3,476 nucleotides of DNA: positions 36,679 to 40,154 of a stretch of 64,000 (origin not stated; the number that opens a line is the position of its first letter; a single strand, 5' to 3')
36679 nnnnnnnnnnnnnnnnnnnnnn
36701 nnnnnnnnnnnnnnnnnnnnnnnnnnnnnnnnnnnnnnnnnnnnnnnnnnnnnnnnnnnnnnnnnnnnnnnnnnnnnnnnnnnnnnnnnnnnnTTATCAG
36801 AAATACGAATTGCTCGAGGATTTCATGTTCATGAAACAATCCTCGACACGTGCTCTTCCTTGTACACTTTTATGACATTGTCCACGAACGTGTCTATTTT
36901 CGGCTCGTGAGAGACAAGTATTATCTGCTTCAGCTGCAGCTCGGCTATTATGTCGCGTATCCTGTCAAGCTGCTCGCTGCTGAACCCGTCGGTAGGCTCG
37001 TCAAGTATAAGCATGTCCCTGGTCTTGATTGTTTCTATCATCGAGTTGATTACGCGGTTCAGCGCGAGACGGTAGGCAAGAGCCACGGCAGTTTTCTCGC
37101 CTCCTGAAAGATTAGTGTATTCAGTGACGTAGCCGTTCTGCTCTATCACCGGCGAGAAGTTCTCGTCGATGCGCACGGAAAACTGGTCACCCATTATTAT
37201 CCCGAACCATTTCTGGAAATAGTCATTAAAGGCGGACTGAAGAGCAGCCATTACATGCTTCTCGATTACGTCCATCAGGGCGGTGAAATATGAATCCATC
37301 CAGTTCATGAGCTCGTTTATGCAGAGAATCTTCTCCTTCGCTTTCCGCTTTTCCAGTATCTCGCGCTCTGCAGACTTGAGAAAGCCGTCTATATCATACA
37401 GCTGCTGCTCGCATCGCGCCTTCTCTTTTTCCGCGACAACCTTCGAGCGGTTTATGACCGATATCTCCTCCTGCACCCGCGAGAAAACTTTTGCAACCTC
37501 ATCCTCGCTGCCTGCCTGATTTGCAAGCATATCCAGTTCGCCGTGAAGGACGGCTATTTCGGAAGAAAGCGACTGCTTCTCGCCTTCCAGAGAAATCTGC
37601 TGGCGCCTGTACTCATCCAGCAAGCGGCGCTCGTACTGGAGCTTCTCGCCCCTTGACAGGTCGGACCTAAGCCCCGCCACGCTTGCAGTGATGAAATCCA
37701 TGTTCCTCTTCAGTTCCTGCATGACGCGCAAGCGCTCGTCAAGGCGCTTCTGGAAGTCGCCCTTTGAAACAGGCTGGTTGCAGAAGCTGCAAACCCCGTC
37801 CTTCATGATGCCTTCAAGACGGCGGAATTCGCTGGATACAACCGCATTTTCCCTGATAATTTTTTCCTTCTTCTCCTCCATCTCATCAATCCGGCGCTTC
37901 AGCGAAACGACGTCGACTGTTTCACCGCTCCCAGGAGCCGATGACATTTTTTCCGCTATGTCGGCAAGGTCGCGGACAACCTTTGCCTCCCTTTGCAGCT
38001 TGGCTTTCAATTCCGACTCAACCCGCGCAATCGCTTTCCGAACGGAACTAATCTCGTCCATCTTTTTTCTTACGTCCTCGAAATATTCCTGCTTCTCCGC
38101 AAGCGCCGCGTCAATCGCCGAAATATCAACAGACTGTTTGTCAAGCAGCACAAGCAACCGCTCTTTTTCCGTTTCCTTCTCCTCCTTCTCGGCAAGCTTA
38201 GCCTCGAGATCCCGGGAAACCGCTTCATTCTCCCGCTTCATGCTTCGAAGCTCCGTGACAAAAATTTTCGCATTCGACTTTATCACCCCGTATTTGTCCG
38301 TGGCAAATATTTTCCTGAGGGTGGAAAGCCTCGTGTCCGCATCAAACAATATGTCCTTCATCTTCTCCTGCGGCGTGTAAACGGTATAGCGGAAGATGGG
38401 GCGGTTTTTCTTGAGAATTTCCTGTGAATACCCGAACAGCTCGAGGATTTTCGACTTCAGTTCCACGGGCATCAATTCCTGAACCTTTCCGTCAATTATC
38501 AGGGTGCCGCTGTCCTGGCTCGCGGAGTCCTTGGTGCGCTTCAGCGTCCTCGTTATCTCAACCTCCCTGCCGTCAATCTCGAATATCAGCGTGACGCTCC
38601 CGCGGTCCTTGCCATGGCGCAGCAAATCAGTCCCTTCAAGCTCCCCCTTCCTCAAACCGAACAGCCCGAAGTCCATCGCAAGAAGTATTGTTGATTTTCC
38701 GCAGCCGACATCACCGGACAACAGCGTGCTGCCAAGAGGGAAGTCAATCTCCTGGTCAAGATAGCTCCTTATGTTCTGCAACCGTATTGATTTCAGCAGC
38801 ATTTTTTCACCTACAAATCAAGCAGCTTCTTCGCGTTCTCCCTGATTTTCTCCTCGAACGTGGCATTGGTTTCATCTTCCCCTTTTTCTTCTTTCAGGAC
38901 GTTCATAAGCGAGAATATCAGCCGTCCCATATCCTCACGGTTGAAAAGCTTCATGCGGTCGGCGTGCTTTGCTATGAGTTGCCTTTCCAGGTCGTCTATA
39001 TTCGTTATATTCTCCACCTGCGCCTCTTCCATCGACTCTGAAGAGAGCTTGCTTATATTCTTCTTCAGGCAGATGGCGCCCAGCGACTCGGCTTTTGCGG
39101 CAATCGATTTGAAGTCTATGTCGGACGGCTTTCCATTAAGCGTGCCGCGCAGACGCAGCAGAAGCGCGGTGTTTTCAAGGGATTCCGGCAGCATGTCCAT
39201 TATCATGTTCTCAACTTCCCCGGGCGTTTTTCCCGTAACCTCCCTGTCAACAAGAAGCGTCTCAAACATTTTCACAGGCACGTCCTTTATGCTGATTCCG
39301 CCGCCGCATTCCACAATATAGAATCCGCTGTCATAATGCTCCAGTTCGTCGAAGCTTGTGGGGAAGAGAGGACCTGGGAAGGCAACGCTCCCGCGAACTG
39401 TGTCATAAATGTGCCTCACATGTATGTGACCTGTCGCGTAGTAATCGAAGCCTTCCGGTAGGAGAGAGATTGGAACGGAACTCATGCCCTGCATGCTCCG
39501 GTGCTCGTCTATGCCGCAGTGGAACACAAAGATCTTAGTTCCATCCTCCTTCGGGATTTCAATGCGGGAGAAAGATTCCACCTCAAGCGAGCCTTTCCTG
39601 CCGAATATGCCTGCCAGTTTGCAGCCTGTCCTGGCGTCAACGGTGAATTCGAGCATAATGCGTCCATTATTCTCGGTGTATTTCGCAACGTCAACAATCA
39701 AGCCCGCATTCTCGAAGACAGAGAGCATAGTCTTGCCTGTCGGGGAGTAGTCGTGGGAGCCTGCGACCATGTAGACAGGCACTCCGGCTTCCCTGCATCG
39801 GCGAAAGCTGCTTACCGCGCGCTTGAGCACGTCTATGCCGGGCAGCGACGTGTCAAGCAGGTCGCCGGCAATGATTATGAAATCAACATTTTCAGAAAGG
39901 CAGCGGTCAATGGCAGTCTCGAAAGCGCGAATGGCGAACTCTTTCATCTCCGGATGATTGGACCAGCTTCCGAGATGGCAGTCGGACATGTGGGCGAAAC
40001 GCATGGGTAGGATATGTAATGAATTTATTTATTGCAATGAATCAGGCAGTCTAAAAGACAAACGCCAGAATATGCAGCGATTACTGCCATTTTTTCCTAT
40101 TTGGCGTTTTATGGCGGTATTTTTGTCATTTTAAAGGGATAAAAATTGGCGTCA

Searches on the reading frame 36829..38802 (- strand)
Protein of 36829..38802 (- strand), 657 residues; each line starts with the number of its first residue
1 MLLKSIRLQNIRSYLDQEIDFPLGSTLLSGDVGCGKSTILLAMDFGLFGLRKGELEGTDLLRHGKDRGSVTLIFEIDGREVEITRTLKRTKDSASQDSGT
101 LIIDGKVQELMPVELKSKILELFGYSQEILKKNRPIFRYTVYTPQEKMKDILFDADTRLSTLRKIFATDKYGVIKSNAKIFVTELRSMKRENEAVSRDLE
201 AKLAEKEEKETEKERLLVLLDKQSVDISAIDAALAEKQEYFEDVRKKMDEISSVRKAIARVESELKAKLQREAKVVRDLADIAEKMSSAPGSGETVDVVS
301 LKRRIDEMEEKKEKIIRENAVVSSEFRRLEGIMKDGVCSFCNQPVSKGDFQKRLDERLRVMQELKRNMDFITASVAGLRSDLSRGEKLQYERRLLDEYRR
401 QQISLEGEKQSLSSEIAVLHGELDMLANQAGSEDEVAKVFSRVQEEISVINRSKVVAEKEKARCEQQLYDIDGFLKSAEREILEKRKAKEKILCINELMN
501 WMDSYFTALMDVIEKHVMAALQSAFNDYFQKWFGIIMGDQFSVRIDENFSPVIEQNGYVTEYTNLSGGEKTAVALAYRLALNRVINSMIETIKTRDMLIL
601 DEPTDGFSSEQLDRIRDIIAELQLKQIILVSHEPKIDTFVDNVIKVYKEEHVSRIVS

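Call 3: search_protein_families(library=pfam, proteins=[window:36829-38802:-], max_evalue=0.1)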
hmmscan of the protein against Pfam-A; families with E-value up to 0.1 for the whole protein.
window:36829-38802:- (657 aa): 10 families
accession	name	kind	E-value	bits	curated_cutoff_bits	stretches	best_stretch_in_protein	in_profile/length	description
PF02463.25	SMC_N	-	6.4e-18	65.4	40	1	3-651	2-216/220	RecF/RecN/SMC N terminal domain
PF13476.12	AAA_23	-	5.1e-15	57.1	27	1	5-260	1-195/201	AAA domain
PF13304.12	AAA_21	-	4.2e-07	30.8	27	1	548-635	221-301/304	AAA domain, putative AbiEii toxin, Type IV TA system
PF13175.12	AAA_15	-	4.1e-05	23.8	32.1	1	1-312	1-217/374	AAA ATPase domain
PF13555.12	AAA_29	-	4.3e-05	23.6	27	1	3-44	1-43/61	P-loop containing region of AAA domain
PF13558.12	SbcC_Walker_B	-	7.9e-05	23.3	27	1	558-619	26-88/90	SbcC/RAD50-like, Walker B motif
PF13514.12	AAA_27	-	0.00039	20.5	22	1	1-168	1-164/206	AAA domain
PF00005.33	ABC_tran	-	0.001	20.1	25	0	27-74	15-65/137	ABC transporter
PF13481.12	AAA_25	-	0.013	15.5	27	1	25-116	35-121/195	AAA domain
PF04336.18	ACP_PD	-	0.027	15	27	0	294-336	37-79/183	Acyl carrier protein phosphodiesterase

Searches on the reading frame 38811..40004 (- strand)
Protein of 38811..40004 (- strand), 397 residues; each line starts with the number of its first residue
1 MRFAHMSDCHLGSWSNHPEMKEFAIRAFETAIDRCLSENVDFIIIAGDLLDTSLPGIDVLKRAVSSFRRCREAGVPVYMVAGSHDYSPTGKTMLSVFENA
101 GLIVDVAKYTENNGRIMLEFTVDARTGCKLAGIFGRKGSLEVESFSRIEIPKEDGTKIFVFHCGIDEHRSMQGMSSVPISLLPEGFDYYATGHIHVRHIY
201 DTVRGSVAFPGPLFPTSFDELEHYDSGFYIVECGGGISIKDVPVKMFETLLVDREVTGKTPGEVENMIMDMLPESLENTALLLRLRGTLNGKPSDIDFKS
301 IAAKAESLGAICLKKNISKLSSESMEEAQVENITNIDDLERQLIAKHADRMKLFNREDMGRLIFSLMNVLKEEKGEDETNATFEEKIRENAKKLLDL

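Call 3: search_protein_families(library=pfam, proteins=[window:38811-40004:-], max_evalue=0.1)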
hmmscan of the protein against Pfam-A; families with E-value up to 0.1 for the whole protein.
window:38811-40004:- (397 aa): 3 families
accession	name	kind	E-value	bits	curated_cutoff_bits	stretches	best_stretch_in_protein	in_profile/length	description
PF00149.33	Metallophos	-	1.6e-16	61.7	21.5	1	1-196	1-190/191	Calcineurin-like phosphoesterase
PF12850.12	Metallophos_2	-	1.1e-07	32.4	27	1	1-220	1-142/154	Calcineurin-like phosphoesterase superfamily domain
PF14926.11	CFAP300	-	0.054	13.2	27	0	327-370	117-160/246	Cilia- and flagella-associated protein 300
